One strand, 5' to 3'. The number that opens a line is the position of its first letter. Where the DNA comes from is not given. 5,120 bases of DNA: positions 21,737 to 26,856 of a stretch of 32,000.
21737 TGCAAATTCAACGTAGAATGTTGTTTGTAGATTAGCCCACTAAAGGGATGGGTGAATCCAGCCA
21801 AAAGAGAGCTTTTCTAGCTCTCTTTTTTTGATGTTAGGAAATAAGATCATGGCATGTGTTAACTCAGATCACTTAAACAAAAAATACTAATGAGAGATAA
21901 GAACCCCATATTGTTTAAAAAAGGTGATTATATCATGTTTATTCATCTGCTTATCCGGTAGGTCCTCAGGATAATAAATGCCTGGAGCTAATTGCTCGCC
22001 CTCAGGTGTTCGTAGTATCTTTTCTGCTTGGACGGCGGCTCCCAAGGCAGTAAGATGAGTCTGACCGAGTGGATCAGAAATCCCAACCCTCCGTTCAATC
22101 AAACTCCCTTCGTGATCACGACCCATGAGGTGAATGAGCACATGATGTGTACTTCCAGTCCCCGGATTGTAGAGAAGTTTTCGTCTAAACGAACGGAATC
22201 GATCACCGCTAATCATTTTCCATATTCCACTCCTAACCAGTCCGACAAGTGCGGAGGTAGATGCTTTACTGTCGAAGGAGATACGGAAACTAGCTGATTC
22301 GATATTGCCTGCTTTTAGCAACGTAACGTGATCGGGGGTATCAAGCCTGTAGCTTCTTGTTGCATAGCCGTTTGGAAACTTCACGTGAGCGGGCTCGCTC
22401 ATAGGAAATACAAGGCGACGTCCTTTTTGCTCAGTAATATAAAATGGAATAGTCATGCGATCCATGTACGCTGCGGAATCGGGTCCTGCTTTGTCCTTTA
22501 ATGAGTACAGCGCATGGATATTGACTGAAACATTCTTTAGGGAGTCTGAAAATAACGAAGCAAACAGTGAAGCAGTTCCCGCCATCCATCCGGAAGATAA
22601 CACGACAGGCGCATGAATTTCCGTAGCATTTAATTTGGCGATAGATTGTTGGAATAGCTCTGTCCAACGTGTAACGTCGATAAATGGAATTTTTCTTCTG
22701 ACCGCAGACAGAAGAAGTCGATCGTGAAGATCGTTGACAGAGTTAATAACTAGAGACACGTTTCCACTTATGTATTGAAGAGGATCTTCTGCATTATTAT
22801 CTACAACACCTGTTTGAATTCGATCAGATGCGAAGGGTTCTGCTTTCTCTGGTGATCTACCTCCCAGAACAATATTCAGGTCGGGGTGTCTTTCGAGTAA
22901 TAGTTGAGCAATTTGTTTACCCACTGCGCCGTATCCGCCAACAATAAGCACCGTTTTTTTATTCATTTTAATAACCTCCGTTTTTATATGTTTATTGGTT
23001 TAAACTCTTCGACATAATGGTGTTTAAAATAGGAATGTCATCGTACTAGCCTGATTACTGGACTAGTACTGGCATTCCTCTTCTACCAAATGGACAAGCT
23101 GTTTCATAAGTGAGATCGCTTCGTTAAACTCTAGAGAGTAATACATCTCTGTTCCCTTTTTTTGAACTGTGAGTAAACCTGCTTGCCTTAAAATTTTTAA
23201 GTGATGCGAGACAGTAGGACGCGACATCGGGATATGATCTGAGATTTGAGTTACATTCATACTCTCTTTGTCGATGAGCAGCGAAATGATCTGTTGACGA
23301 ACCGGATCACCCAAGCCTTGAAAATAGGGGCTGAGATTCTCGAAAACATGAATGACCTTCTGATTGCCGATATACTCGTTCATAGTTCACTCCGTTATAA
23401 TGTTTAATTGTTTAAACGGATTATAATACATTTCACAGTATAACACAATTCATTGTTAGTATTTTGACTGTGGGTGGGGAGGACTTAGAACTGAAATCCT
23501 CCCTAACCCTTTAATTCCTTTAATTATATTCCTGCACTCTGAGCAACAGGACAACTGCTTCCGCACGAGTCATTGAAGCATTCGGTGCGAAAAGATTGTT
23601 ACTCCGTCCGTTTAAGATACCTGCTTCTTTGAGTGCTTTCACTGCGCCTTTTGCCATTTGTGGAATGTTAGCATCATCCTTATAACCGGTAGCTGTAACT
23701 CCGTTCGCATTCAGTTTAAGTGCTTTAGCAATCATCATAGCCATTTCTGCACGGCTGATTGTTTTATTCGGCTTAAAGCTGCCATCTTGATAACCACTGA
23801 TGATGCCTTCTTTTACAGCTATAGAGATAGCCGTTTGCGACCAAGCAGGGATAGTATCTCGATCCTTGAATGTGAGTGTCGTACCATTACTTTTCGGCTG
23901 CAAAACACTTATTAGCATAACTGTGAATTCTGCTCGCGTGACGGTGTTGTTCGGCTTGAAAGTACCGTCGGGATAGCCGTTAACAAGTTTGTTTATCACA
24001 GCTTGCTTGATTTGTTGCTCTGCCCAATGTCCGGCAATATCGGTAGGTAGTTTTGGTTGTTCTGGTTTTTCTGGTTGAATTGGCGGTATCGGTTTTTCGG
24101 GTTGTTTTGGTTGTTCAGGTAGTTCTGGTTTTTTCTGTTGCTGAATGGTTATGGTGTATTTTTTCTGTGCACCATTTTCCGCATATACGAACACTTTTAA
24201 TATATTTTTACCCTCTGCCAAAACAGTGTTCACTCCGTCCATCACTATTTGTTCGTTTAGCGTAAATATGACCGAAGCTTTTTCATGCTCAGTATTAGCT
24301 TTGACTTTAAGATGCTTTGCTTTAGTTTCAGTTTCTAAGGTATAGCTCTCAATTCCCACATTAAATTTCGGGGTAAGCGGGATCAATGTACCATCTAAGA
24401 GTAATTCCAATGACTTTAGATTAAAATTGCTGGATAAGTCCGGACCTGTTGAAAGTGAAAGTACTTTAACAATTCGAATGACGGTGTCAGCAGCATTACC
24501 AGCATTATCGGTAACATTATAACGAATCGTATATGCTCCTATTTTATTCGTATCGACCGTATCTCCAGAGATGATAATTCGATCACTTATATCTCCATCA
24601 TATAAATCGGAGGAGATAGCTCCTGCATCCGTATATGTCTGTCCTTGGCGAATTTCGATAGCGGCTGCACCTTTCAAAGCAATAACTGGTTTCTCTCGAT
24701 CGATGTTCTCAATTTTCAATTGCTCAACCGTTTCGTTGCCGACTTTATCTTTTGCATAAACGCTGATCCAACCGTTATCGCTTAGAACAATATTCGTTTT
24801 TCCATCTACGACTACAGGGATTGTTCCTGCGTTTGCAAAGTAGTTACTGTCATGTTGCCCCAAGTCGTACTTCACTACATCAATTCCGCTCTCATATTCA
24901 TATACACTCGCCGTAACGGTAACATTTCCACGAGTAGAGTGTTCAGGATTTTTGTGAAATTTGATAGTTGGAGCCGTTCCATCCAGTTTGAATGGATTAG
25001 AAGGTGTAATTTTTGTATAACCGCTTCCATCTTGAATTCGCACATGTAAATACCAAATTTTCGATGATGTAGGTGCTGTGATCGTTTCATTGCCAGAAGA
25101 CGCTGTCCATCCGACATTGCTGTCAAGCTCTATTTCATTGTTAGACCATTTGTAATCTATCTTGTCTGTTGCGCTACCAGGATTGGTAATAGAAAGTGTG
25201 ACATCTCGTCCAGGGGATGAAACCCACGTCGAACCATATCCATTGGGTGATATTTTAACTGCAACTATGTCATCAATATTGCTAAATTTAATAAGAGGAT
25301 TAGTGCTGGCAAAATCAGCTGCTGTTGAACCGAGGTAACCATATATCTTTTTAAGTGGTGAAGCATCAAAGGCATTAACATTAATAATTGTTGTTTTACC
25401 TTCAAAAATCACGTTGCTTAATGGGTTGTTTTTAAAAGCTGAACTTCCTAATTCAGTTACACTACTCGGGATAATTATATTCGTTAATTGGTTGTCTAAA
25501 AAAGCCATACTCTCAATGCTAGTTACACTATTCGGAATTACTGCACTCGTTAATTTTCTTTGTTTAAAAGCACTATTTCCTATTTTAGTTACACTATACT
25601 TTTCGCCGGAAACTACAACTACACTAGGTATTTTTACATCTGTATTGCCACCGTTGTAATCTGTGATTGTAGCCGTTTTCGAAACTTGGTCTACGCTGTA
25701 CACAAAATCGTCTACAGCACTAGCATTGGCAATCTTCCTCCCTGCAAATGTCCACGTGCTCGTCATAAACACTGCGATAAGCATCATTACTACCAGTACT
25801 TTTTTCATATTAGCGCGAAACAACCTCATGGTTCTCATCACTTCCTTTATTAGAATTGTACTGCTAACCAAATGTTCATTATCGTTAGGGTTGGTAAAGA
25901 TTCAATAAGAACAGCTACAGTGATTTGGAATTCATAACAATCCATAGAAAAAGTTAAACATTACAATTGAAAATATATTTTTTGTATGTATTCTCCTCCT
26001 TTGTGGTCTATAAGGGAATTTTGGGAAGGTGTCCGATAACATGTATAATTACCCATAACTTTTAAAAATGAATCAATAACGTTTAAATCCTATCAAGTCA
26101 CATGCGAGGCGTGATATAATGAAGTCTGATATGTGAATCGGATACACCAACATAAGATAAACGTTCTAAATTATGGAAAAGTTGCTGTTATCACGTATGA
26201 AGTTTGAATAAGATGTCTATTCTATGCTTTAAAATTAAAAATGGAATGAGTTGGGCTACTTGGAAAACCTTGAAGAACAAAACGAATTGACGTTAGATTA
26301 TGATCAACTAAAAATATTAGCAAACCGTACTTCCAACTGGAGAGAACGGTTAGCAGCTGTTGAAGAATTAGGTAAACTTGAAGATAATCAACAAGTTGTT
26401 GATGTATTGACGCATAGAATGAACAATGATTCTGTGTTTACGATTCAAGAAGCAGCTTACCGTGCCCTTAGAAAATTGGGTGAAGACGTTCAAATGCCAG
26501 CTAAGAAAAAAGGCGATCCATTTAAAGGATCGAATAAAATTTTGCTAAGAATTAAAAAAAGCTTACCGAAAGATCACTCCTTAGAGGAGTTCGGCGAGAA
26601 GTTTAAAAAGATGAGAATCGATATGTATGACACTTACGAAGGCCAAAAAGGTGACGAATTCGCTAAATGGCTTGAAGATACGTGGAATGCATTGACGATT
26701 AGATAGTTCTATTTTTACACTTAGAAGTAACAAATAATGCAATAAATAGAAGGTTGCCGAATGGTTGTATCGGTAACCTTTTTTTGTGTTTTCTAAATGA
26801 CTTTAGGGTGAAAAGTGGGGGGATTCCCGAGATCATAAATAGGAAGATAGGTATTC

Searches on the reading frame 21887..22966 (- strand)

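Call 88: search_protein_families(library=pfam, proteins=[window:21887-22966:-], max_evalue=0.001)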
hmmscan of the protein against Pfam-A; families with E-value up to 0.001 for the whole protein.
window:21887-22966:- (359 aa): 2 families
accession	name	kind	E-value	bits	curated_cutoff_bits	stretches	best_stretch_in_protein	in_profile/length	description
PF03435.24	Sacchrp_dh_NADP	-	1.6e-06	28.9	25.1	1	6-97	1-97/129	Saccharopine dehydrogenase NADP binding domain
PF01118.30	Semialdhyde_dh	-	0.00028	21.7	26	1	6-97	2-95/121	Semialdehyde dehydrogenase, NAD binding domain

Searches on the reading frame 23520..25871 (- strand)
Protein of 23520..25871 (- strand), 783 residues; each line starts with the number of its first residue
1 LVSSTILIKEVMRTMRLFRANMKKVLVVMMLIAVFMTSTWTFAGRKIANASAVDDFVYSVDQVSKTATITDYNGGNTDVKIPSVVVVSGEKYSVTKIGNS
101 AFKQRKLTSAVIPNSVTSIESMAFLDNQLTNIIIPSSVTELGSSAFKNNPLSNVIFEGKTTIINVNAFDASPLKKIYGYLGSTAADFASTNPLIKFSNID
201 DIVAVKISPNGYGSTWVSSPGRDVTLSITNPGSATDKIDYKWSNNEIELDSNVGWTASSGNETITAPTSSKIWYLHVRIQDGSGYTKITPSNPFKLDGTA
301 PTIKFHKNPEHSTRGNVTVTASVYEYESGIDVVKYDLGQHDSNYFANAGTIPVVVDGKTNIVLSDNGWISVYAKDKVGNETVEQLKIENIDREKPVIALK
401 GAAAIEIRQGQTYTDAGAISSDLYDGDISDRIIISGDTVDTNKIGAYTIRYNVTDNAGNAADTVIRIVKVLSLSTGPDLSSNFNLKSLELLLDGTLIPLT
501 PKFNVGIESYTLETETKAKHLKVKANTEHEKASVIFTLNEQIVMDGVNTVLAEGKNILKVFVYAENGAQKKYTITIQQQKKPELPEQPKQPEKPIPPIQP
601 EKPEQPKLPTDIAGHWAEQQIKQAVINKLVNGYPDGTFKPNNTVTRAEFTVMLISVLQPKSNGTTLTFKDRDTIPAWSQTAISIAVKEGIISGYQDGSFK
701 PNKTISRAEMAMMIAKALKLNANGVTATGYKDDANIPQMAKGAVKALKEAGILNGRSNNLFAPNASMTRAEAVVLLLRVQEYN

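Call 88: search_protein_families(library=pfam, proteins=[window:23520-25871:-], max_evalue=0.001)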
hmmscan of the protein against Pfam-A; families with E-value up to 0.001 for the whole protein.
window:23520-25871:- (783 aa): 4 families
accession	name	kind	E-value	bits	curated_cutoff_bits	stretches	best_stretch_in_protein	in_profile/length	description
PF00395.25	SLH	-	7.5e-43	144.7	20.8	3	667-711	1-44/44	S-layer homology domain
PF13306.12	LRR_5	-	6.5e-18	65.3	27.7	1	95-176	1-84/127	BspA type Leucine rich repeat region (6 copies)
PF16403.11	Bact_surface_Ig-like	-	8e-18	64.7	27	1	397-470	1-71/71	Bacterial surface protein, Ig-like domain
PF12733.13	Cadherin-like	-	0.00029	21.7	24.2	1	502-577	10-87/89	Cadherin-like beta sandwich domain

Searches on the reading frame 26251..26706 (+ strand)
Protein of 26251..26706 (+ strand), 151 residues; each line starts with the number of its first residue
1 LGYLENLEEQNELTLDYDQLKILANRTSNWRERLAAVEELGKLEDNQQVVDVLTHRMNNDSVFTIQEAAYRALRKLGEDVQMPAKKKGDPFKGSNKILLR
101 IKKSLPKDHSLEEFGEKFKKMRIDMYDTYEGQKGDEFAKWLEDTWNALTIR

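Call 88: search_protein_families(library=pfam, proteins=[window:26251-26706:+], max_evalue=0.001)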
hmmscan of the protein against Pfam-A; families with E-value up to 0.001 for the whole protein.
window:26251-26706:+ (151 aa): 1 family
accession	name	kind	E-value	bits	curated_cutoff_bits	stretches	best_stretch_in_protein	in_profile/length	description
PF13646.12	HEAT_2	-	1.2e-06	29.2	27.7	1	23-79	7-61/88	HEAT repeats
